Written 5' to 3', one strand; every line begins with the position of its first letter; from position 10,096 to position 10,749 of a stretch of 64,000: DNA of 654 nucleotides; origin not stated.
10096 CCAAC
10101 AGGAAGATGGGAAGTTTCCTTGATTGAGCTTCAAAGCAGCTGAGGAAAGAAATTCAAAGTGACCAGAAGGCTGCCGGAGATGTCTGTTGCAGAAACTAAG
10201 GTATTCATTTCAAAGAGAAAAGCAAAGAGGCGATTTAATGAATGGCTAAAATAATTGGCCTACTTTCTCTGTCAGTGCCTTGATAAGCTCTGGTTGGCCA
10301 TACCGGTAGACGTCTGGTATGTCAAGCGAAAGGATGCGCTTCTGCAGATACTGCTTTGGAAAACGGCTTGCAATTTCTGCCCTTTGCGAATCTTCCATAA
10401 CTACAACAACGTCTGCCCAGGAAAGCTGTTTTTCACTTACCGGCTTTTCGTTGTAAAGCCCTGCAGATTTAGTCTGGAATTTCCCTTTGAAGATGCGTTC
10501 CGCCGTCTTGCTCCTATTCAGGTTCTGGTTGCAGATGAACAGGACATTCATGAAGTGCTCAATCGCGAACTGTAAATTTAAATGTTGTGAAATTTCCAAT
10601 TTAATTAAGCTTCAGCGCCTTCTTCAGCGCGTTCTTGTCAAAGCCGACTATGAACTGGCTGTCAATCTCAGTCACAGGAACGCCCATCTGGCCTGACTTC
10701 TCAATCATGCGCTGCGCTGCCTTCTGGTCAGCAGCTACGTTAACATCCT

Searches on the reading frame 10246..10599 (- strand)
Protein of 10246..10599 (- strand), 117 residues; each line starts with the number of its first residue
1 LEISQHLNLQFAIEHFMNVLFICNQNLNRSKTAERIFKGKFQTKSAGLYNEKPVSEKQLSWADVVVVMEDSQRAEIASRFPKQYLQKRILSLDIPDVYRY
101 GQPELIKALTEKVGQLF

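Call 68: search_protein_families(library=pfam, proteins=[window:10246-10599:-], max_evalue=0.01)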
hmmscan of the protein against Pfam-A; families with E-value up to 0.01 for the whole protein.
window:10246-10599:- (117 aa): 1 family
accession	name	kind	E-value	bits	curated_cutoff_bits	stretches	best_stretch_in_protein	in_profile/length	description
PF01451.26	LMWPc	-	9.8e-08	32.8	23.2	1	19-44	1-26/144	Low molecular weight phosphotyrosine protein phosphatase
